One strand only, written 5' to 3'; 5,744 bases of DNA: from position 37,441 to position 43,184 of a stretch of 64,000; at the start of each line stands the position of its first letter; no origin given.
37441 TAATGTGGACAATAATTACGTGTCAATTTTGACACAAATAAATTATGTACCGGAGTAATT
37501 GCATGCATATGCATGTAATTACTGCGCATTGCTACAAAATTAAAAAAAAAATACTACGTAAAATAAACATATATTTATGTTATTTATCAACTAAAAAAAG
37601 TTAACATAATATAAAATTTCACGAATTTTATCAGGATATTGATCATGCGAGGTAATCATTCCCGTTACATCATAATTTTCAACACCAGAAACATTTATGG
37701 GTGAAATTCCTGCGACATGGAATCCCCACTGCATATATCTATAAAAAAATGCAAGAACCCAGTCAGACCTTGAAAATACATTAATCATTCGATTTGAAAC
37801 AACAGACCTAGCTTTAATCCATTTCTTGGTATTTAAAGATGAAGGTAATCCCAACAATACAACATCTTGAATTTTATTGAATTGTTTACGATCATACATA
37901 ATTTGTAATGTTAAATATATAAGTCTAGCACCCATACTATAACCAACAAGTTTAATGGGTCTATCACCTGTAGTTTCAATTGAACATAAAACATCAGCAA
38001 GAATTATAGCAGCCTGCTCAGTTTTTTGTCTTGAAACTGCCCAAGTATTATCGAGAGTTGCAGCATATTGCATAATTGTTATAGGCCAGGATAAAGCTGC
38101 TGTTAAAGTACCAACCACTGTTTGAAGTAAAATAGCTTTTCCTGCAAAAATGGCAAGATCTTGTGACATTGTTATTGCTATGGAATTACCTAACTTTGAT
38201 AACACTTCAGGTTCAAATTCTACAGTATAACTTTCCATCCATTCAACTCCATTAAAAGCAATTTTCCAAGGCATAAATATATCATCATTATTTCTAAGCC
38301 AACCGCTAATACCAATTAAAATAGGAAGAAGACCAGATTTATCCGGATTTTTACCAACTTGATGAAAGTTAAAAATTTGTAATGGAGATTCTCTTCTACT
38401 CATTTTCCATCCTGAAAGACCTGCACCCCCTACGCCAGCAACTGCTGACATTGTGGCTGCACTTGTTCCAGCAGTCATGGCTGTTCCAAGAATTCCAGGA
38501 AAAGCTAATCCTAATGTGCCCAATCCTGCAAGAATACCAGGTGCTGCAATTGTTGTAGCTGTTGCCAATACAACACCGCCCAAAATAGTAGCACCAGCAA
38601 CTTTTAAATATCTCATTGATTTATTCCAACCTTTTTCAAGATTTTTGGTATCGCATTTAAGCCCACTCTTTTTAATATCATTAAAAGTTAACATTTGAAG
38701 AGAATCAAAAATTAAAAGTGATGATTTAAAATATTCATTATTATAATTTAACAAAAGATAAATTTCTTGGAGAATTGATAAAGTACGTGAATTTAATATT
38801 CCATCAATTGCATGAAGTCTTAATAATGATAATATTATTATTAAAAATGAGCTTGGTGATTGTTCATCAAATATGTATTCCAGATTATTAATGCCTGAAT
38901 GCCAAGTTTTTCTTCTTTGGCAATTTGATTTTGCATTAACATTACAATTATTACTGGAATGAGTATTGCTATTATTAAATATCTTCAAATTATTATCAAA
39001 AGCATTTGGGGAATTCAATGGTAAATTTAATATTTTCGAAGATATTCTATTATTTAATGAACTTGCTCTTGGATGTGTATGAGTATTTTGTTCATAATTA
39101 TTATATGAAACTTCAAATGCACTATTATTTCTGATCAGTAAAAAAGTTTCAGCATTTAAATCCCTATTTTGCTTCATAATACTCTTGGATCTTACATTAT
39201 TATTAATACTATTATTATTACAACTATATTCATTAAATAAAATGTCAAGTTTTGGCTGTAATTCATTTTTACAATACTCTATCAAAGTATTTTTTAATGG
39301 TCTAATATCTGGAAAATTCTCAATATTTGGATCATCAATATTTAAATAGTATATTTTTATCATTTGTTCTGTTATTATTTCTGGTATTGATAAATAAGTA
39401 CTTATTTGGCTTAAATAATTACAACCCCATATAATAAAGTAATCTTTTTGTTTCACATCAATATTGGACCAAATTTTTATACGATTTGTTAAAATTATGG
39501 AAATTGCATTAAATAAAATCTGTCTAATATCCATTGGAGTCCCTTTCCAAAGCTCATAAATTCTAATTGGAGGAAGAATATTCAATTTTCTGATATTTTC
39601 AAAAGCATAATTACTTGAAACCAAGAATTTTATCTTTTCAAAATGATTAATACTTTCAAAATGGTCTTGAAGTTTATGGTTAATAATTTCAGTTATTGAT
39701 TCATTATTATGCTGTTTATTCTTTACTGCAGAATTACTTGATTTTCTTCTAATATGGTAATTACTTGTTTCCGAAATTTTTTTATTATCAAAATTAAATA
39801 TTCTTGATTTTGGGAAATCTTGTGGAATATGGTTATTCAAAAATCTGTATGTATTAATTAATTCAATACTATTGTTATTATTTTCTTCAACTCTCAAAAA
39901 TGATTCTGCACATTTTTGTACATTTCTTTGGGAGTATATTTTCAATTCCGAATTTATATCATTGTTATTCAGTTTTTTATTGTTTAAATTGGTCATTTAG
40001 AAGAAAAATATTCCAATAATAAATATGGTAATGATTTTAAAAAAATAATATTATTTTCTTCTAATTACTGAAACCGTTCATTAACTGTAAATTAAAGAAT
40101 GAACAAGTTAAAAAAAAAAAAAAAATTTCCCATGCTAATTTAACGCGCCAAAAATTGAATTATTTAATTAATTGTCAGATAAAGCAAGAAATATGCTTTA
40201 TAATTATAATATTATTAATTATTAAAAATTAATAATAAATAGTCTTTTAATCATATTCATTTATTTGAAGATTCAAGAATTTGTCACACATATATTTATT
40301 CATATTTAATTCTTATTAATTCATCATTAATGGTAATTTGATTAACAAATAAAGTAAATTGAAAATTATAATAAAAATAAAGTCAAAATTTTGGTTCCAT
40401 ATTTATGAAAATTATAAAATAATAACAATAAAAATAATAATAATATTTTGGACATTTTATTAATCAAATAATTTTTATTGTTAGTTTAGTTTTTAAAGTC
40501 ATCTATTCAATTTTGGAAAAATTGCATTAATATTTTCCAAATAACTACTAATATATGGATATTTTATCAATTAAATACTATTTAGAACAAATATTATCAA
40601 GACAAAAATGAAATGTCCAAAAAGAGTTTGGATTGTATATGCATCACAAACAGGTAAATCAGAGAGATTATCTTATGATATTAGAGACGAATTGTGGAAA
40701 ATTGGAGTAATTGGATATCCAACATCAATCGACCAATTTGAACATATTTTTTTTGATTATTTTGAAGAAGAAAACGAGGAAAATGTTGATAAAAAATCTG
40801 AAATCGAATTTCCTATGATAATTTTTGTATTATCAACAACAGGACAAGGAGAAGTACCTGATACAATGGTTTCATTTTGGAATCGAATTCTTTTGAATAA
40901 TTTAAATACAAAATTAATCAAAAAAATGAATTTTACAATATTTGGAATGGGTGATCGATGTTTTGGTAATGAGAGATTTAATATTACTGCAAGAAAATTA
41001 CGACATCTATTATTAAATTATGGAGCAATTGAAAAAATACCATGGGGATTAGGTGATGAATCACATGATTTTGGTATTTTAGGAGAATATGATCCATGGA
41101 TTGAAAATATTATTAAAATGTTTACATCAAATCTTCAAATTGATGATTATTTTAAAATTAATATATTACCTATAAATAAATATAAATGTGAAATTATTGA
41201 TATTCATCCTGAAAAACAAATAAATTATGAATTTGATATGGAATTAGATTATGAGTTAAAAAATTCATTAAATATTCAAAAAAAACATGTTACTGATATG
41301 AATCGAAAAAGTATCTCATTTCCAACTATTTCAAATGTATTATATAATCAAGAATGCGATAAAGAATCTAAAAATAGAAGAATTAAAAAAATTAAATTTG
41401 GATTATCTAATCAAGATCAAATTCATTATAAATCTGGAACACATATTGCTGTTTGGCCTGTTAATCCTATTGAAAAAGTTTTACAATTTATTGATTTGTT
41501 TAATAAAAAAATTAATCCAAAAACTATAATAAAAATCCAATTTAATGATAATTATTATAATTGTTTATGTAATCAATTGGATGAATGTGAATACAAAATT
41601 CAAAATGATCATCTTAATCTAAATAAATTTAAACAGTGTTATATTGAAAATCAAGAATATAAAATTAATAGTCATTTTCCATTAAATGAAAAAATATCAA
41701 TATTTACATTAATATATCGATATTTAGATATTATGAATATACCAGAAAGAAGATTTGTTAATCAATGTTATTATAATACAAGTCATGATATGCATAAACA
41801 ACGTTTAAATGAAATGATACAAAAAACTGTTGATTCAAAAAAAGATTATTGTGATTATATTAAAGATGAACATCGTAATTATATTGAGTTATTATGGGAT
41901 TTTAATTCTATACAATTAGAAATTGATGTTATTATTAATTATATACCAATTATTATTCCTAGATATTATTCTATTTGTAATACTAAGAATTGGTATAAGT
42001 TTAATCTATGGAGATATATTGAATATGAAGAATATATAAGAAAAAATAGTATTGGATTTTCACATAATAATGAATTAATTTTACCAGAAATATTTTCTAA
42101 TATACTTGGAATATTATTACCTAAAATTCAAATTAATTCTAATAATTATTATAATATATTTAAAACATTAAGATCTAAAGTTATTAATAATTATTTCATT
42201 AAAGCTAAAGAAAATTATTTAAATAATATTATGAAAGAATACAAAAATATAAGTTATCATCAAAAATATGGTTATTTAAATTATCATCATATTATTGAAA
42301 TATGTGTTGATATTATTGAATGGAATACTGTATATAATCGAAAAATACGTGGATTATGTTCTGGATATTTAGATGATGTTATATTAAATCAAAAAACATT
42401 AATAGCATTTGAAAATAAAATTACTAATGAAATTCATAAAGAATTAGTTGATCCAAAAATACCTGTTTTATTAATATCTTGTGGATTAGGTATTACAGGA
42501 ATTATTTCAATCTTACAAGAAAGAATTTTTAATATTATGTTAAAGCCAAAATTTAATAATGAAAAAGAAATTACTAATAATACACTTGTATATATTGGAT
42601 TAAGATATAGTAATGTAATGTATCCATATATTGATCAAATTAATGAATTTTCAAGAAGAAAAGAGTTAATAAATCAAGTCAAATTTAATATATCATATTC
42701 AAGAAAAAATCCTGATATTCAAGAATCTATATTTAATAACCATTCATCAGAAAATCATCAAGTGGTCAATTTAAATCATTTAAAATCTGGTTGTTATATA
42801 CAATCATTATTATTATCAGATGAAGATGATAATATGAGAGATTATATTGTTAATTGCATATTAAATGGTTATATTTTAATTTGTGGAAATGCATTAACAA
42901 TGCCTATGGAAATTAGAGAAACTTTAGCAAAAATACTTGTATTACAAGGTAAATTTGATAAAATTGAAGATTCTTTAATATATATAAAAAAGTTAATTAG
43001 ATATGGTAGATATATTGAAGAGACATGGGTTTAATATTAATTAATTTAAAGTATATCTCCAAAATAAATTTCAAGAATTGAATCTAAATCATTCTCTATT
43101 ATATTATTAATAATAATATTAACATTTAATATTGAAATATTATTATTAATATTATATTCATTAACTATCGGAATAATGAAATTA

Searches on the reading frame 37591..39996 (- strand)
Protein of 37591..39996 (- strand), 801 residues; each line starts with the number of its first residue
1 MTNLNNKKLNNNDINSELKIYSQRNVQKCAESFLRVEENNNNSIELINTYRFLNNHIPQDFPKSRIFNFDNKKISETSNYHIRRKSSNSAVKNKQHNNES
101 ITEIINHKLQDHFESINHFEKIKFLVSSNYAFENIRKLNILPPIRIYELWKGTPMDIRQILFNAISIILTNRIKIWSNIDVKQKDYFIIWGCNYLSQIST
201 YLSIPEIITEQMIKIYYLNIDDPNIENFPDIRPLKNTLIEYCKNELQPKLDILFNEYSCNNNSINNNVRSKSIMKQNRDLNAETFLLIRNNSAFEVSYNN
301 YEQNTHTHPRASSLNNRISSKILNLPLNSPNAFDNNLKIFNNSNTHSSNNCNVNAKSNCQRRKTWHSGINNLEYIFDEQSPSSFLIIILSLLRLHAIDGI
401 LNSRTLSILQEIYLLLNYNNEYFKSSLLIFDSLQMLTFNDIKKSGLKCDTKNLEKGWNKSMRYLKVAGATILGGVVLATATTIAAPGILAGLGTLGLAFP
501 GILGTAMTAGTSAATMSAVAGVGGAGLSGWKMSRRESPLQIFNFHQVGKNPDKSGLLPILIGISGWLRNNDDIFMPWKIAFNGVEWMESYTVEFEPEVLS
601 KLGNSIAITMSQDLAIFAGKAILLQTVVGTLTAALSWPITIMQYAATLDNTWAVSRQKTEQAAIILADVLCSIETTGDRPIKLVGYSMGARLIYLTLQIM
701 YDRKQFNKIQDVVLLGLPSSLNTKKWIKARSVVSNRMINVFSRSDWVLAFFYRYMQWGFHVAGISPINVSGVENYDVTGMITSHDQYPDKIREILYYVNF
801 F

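Call 59: search_protein_families(library=pfam, proteins=[window:37591-39996:-], max_evalue=0.001)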
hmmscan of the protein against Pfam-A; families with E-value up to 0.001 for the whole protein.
window:37591-39996:- (801 aa): 2 families
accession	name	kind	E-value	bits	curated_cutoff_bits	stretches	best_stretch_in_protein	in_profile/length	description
PF05277.18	DUF726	-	3.2e-92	309.6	22.6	1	459-800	2-342/343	Protein of unknown function (DUF726)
PF01083.28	Cutinase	-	0.00042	20.7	25.9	1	640-738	42-135/173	Cutinase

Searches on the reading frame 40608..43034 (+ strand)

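Call 59: search_protein_families(library=pfam, proteins=[window:40608-43034:+], max_evalue=0.001)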
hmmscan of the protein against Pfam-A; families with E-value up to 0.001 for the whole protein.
window:40608-43034:+ (808 aa): 3 families
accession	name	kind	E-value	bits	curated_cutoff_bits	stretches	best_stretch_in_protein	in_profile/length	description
PF00667.26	FAD_binding_1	-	1.3e-29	103.8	32.3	1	239-462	8-192/222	FAD binding domain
PF00258.30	Flavodoxin_1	-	9.9e-13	48.9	25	1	9-154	1-132/143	Flavodoxin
PF08030.17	NAD_binding_6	-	0.00019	22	22.2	1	620-721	4-100/156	Ferric reductase NAD binding domain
